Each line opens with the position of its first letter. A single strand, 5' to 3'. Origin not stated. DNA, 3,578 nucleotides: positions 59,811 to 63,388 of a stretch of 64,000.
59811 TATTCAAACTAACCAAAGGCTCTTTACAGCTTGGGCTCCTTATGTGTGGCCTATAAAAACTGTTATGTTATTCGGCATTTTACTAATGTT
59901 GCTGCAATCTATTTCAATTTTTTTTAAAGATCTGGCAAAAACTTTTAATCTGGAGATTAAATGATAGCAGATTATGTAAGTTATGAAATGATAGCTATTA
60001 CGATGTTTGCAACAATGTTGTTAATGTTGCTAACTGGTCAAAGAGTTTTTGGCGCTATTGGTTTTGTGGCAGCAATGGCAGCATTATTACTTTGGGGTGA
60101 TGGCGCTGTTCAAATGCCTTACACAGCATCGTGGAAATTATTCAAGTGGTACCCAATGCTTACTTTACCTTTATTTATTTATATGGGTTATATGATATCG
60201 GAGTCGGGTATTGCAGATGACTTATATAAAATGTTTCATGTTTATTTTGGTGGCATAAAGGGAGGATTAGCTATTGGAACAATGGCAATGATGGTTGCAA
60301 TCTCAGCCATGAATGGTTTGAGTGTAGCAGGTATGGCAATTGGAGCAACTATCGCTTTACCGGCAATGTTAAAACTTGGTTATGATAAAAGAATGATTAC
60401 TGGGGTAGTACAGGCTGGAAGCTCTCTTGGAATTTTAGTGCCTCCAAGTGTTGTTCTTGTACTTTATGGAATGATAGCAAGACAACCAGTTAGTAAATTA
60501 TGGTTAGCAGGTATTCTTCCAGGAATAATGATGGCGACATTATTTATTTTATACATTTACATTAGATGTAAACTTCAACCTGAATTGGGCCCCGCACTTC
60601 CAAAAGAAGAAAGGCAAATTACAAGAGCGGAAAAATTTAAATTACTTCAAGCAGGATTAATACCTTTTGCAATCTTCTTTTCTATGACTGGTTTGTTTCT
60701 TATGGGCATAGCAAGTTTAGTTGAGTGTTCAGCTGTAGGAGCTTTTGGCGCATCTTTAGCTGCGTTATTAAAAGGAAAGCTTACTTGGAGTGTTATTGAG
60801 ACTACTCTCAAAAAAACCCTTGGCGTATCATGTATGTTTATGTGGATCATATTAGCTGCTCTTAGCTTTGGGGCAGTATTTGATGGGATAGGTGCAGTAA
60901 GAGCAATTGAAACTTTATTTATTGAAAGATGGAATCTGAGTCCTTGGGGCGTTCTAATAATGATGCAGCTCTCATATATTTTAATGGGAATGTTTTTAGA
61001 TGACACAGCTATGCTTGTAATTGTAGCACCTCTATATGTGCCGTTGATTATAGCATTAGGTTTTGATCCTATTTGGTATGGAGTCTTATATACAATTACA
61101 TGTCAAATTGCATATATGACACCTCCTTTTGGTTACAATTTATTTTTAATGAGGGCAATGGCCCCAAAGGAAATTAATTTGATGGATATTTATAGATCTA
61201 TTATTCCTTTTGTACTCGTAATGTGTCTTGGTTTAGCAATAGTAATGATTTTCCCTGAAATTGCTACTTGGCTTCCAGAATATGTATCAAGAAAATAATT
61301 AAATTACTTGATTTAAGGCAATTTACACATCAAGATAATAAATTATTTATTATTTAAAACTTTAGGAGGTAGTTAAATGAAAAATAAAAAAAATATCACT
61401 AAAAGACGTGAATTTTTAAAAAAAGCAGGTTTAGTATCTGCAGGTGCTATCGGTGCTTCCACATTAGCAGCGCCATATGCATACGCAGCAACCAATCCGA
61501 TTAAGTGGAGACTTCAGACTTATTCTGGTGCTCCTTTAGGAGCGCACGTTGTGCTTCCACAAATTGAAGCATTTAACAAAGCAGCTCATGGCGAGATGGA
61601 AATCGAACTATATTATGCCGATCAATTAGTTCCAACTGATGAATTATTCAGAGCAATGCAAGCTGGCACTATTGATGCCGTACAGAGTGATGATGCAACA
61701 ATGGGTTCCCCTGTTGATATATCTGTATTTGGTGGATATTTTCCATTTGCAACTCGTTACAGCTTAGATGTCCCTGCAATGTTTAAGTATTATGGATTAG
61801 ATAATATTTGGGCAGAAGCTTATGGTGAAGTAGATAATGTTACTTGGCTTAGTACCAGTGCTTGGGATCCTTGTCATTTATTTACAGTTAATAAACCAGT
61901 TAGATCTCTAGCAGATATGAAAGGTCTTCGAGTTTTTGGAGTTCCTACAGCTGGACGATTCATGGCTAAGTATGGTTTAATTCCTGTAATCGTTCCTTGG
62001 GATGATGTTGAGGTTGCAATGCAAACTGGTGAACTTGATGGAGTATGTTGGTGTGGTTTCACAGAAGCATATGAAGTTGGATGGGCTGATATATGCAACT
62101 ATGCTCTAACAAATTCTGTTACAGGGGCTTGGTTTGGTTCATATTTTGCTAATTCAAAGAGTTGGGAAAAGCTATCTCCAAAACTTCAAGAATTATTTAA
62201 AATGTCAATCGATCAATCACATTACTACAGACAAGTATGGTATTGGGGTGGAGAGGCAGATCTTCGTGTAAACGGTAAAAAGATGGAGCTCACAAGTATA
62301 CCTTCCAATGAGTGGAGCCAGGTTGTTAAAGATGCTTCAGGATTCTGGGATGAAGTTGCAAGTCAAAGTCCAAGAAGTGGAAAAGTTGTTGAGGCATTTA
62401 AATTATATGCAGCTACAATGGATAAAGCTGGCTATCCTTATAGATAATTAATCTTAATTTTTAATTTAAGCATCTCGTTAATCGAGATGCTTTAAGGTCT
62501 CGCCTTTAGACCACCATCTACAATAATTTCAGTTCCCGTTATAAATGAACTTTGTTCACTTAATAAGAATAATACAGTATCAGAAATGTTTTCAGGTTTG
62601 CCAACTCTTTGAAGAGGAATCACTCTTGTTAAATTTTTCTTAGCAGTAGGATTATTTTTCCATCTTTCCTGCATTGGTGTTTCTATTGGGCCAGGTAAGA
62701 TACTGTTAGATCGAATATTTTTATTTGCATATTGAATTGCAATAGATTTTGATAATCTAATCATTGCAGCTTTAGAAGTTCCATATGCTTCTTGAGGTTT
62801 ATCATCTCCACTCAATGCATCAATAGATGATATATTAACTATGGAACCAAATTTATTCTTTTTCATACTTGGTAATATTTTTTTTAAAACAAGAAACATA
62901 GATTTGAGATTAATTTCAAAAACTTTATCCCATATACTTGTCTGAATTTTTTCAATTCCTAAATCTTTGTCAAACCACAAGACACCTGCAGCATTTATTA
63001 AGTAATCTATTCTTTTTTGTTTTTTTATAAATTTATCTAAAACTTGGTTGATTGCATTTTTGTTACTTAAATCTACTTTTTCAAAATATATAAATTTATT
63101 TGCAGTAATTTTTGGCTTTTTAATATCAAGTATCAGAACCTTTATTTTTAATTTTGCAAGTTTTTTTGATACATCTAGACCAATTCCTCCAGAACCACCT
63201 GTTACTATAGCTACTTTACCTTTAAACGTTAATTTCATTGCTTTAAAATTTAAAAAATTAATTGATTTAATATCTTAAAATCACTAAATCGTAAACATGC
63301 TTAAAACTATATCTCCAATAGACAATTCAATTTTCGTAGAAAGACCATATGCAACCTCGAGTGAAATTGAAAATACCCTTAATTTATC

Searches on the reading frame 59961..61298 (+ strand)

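Call 18: search_protein_families(library=pfam, proteins=[window:59961-61298:+], max_evalue=0.001)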
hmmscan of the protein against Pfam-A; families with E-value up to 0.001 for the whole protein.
window:59961-61298:+ (445 aa): 1 family
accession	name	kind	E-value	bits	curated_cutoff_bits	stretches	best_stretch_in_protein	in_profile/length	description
PF06808.19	DctM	-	3e-66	224.4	23.8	1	17-434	2-413/413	Tripartite ATP-independent periplasmic transporter, DctM component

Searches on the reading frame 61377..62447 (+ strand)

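Call 18: search_protein_families(library=pfam, proteins=[window:61377-62447:+], max_evalue=0.001)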
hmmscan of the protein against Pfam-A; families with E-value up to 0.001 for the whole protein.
window:61377-62447:+ (356 aa): 1 family
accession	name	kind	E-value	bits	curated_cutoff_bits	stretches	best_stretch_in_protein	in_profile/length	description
PF03480.18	DctP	-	9.3e-17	61.7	23.4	1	65-326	21-281/286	Bacterial extracellular solute-binding protein, family 7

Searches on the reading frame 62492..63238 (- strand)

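Call 93: search_protein_families(library=pfam, proteins=[window:62492-63238:-], max_evalue=0.00001)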
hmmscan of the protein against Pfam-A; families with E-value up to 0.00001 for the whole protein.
window:62492-63238:- (248 aa): 4 families
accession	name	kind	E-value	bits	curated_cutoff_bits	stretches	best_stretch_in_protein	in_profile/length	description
PF13561.12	adh_short_C2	-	1.2e-53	182.5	27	1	17-244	6-235/236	Enoyl-(Acyl carrier protein) reductase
PF00106.31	adh_short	-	7e-44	150.1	26.6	1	8-195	1-192/195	short chain dehydrogenase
PF01370.27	Epimerase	-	1.5e-08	34.8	20.9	1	11-170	2-160/240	NAD dependent epimerase/dehydratase family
PF08659.16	KR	-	2.3e-07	31.3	22.6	1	11-155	4-152/180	KR domain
